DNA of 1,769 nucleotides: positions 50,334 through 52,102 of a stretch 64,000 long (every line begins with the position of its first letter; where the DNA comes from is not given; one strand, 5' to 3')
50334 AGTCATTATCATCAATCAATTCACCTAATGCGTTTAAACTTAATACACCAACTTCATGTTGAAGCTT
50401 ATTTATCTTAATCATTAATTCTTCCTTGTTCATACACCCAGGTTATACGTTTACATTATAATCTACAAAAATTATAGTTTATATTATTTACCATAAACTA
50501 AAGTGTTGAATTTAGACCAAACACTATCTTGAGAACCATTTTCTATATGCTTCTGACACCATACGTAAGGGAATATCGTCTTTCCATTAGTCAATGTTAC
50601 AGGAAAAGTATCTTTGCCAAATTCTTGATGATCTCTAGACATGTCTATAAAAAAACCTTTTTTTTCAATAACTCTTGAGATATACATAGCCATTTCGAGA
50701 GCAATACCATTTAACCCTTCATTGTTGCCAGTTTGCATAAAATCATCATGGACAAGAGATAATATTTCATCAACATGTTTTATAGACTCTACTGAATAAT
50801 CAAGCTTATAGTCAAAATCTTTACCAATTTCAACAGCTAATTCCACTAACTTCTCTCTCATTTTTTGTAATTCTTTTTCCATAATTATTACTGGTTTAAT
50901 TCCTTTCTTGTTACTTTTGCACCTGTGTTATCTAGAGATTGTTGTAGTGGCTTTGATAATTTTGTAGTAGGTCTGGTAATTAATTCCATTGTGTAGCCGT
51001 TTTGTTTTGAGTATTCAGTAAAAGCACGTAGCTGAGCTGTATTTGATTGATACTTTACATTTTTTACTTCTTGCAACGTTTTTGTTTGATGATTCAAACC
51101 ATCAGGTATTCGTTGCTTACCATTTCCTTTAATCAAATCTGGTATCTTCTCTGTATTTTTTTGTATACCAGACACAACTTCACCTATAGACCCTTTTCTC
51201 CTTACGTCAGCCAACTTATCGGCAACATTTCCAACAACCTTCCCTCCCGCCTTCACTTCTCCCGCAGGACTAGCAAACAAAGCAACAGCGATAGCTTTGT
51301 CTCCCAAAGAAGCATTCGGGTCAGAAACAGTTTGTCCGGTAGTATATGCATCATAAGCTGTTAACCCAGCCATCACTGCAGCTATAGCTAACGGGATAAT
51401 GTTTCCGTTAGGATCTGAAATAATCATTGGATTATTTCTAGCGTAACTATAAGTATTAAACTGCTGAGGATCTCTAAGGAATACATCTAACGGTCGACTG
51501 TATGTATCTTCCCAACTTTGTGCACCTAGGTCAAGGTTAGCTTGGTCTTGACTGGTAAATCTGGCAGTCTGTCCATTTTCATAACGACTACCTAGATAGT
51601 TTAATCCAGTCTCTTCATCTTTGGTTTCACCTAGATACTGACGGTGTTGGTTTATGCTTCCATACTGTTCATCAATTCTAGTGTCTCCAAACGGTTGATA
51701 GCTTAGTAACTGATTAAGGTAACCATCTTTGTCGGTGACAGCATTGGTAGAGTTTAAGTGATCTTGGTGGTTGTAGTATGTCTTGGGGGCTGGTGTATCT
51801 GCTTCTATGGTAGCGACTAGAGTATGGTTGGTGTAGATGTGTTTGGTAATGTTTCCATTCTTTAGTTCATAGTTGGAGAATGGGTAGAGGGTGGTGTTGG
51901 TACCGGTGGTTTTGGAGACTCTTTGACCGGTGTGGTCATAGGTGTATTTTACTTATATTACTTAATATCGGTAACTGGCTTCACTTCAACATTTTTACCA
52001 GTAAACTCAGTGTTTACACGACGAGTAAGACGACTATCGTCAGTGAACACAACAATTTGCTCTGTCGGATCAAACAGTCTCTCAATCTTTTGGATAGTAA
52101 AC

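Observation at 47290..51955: Array of orphan Rhs C-terminal toxin/immunity cassettes retaining 290-480 bp of core homology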

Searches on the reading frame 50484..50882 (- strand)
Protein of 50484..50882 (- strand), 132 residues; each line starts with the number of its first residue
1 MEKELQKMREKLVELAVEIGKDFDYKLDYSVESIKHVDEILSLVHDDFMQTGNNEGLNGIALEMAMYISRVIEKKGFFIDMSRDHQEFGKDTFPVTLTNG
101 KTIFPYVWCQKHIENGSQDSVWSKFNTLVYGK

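Call 9: search_protein_families(library=pfam, max_evalue=0.01, proteins=[window:50484-50882:-])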
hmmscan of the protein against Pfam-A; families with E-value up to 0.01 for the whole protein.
window:50484-50882:- (132 aa): 0 families

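Call 18: search_protein_families(library=pfam, max_evalue=5, proteins=[window:50484-50882:-])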
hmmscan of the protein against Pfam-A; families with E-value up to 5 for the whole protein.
window:50484-50882:- (132 aa): 2 families
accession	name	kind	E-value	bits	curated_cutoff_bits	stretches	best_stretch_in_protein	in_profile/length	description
PF19090.5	DUF5778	-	0.021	15.5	26.9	1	43-122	24-100/126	Family of unknown function (DUF5778)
PF12328.13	Rpp20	-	0.1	13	24.6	1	10-47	59-96/118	Rpp20 subunit of nuclear RNase MRP and P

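Call 19: search_protein_families(library=ncbifam, max_evalue=0.1, proteins=[window:50484-50882:-])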
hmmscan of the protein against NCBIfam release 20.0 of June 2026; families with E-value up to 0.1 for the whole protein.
window:50484-50882:- (132 aa): 0 families

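Call 28: search_protein_families(library=padloc, max_evalue=0.01, proteins=[window:50484-50882:-])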
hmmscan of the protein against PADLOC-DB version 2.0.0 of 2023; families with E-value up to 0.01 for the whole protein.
window:50484-50882:- (132 aa): 0 families

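Call 54: find_homologous_proteins(query=window:50484-50882:-, max_evalue=0.001)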
Query window:50484-50882:- (132 aa): 3 proteins with E <= 0.001 among 12 candidates.
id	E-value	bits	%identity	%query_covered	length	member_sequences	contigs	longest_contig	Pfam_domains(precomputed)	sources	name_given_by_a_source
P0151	3.1e-83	294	100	100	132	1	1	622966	-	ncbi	ncbi:MAG: hypothetical protein R3B60_00975 [Candidatus Paceibacterota bacterium]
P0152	2.9e-44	168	60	98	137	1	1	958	-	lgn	-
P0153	5.8e-26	109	45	95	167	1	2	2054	-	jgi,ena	-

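Call 55: find_encoding_contigs(protein=P0151, flank=10000, max_places=4)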
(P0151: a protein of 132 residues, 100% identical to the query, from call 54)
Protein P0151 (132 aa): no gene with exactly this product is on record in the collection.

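Call 56: find_encoding_contigs(protein=P0153, flank=5000, max_places=4)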
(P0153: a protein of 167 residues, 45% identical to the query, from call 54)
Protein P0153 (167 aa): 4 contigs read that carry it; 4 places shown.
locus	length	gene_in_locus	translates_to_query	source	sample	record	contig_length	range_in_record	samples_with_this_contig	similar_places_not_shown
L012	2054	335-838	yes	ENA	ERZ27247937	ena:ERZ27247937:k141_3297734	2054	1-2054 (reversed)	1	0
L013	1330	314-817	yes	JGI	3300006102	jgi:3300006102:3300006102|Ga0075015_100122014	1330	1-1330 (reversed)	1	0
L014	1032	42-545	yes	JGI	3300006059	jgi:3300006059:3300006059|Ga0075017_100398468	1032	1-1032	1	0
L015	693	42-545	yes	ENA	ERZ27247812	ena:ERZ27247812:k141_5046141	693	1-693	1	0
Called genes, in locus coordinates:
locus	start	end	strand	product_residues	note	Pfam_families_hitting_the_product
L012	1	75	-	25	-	?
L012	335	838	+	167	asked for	-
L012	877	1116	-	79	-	-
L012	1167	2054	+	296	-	?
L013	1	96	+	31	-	?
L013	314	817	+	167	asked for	-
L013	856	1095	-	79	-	-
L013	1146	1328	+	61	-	?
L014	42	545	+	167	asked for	-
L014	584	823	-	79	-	-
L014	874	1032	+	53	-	?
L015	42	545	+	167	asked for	-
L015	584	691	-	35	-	?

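Call 57: find_encoding_contigs(protein=P0152, flank=5000, max_places=4)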
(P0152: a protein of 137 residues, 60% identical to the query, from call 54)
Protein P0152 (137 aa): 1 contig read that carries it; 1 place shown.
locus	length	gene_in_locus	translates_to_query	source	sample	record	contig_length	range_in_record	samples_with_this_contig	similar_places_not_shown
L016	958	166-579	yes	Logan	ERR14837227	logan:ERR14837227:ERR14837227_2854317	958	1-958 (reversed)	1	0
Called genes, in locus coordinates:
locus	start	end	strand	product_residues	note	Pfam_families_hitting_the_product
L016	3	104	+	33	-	?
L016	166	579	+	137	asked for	-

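Call 71: search_protein_families(library=phrogs, max_evalue=0.01, proteins=[window:50484-50882:-])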
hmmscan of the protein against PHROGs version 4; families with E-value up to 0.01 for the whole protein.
window:50484-50882:- (132 aa): 0 families

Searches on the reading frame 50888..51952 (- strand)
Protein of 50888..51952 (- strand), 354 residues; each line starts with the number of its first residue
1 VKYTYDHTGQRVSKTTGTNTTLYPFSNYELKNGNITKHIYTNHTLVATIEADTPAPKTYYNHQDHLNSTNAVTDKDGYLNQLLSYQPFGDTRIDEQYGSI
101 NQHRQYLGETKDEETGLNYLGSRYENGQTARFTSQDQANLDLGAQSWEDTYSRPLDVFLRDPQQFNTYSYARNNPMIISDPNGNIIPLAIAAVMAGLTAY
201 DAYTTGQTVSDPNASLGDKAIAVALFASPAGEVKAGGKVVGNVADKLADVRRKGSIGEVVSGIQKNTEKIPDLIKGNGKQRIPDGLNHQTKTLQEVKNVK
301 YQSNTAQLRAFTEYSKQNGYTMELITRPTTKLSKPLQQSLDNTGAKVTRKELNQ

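Call 9: search_protein_families(library=pfam, max_evalue=0.01, proteins=[window:50888-51952:-])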
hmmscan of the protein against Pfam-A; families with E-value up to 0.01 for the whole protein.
window:50888-51952:- (354 aa): 1 family
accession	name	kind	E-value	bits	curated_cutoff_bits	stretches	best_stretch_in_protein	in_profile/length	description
PF15649.12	Tox-REase-7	-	1.4e-23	83.4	25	1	254-336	1-84/84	Restriction endonuclease fold toxin 7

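Call 19: search_protein_families(library=ncbifam, max_evalue=0.1, proteins=[window:50888-51952:-])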
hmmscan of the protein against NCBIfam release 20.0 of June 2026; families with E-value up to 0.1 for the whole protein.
window:50888-51952:- (354 aa): 3 families
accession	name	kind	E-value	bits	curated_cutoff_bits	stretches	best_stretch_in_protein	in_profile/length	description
TIGR03696.1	Rhs_assc_core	domain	4.7e-12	46.2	32.5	1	85-183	1-75/76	RHS repeat-associated core domain-containing protein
NF041261.1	RHS_core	equivalog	2.7e-05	22.2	2000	1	43-142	1141-1241/1261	RHS element core protein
NF038347.1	FtsX_Gpos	exception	0.088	12.1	225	0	272-326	61-114/296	permease-like cell division protein FtsX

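Call 64: find_homologous_proteins(query=window:50888-51952:-, max_evalue=0.001)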
Query window:50888-51952:- (354 aa): 57 proteins with E <= 0.001 among 3056 candidates.
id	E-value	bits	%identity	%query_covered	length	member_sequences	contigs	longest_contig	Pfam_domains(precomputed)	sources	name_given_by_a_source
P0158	1.5e-208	710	100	90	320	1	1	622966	PF15649.13,PF25023.2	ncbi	ncbi:MAG: putative toxin [Candidatus Paceibacterota bacterium]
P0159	1.9e-145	503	64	97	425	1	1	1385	PF15649.13,PF25023.2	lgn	-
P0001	3.0e-76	275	58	68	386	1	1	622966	-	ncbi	ncbi:MAG: RHS repeat-associated core domain-containing protein [Candidatus Paceibacterota bacterium]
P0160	1.8e-73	266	63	55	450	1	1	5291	PF18719.8,PF25023.2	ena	-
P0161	3.8e-60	222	49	65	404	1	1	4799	PF25023.2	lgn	-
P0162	3.9e-59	219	57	52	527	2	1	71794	PF05593.20,PF25023.2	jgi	-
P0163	2.3e-53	200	52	51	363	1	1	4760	-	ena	-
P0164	5.3e-53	199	43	77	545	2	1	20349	-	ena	-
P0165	2.3e-51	193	43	72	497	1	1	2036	PF00545.26,PF25023.2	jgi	jgi:RHS repeat-associated protein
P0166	7.0e-50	189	60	40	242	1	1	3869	-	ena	-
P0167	2.2e-49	187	43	63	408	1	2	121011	PF25023.2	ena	-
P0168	1.2e-44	171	49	57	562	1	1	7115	PF05593.20,PF25788.3,PF25023.2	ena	-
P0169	9.9e-36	142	53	39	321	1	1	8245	PF25023.2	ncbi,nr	ncbi:RHS repeat-associated core domain-containing protein [Candidatus Pacebacteria bacterium]|nr:RHS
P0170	1.6e-35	141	41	59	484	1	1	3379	PF05593.20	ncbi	ncbi:MAG: RHS repeat-associated core domain-containing protein, partial [Patescibacteria group bacte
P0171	5.5e-35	140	39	72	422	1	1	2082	PF25023.2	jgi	jgi:RHS repeat-associated protein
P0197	7.4e-14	70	44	29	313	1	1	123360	PF25023.2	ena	-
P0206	1.5e-8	53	30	53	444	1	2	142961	PF25023.2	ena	-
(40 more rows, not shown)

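Call 67: find_encoding_contigs(protein=P0167, flank=10000, max_places=2)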
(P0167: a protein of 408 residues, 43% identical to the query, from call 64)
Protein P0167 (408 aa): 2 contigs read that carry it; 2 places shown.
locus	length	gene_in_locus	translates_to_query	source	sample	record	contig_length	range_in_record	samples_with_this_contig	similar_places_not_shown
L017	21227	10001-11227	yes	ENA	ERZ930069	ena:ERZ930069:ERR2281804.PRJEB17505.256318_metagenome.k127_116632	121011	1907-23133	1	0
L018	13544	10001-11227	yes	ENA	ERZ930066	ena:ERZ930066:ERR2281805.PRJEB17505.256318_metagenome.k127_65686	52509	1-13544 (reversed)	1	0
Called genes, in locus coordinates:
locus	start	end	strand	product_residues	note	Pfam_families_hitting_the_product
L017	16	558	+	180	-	-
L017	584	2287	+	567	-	PF00376:MerR, PF12728:HTH_17 (weak), PF13411:MerR_1, PF12161:HsdM_N, PF02384:N6_Mtase, PF07669:Eco57I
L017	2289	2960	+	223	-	PF01936:NYN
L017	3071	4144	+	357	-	PF01420:Methylase_S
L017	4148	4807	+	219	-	-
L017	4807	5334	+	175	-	-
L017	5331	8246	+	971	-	PF04313:HSDR_N, PF00271:Helicase_C (faint), PF00270:DEAD, PF04851:ResIII, PF18766:SWI2_SNF2, PF22679:T1R_D3-like, PF11867:T1RH-like_C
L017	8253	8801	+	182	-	PF01863:YgjP-like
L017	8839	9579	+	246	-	PF12705:PDDEXK_1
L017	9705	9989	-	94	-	-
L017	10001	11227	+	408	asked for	PF25023:TEN_YD-shell (weak)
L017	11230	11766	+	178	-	-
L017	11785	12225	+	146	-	PF18616:CdiI_3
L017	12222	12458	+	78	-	-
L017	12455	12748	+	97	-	-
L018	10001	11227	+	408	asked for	PF25023:TEN_YD-shell (weak)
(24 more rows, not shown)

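Call 68: find_encoding_contigs(protein=P0197, flank=10000, max_places=2)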
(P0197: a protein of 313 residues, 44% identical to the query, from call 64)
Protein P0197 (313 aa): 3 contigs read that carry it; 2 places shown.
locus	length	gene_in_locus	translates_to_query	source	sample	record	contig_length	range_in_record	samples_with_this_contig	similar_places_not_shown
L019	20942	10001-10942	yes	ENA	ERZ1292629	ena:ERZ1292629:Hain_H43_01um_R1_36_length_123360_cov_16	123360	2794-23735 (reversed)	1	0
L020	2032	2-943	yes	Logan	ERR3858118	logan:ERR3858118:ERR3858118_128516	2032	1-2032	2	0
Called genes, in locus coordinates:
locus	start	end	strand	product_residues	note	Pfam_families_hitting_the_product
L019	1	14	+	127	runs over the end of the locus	-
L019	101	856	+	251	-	PF01738:DLH (faint), PF00561:Abhydrolase_1, PF12146:Hydrolase_4, PF12697:Abhydrolase_6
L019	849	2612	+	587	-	PF00501:AMP-binding, PF23562:AMP-binding_C_3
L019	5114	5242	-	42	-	-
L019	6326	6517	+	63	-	-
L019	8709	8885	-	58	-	-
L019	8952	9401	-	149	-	-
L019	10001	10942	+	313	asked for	PF25023:TEN_YD-shell (weak)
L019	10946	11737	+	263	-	-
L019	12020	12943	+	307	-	PF25023:TEN_YD-shell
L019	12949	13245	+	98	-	-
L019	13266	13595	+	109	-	-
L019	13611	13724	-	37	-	-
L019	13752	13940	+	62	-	-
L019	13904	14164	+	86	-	-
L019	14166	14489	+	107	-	-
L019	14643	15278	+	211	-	PF01726:LexA_DNA_bind, PF00717:Peptidase_S24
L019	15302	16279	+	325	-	PF00145:DNA_methylase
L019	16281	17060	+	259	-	PF11463:R-HINP1I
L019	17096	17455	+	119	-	PF03852:Vsr, PF18741:MTES_1575 (faint)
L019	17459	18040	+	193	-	-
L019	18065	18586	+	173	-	-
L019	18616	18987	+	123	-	PF13412:HTH_24, PF08279:HTH_11 (weak)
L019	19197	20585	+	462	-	PF00270:DEAD (faint), PF00437:T2SSE (faint), PF05970:PIF1, PF07728:AAA_5 (weak), PF13245:AAA_19, PF13401:AAA_22, PF13604:AAA_30, PF21530:Pif1_2B_dom (weak)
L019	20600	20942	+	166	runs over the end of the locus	PF07929:PRiA4_ORF3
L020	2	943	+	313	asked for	PF25023:TEN_YD-shell (weak)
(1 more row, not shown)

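Call 69: find_encoding_contigs(protein=P0206, flank=10000, max_places=2)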
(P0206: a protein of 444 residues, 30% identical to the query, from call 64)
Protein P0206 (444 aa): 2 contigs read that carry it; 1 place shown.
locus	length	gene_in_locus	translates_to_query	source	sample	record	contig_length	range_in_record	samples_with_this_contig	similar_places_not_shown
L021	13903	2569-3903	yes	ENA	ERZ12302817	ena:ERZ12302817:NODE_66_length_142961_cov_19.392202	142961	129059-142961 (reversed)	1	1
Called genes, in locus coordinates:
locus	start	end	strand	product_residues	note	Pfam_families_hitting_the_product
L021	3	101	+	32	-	?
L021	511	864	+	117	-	-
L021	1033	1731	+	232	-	PF15650:Tox-REase-9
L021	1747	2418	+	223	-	-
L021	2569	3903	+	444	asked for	PF25023:TEN_YD-shell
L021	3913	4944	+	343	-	-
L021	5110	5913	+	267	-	PF14751:DUF4474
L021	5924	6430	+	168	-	PF17117:DUF5104 (weak)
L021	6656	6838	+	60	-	-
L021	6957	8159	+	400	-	PF00933:Glyco_hydro_3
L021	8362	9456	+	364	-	PF13509:S1_2 (faint), PF21710:Spt6_S1 (faint), PF00575:S1, PF23459:S1_RRP5 (faint), PF00575:S1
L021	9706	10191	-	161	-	PF00293:NUDIX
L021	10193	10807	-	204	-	PF04055:Radical_SAM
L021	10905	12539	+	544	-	PF03781:FGE-sulfatase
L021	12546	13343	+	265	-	PF01904:DUF72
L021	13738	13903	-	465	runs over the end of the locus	PF13175:AAA_15 (faint), PF13304:AAA_21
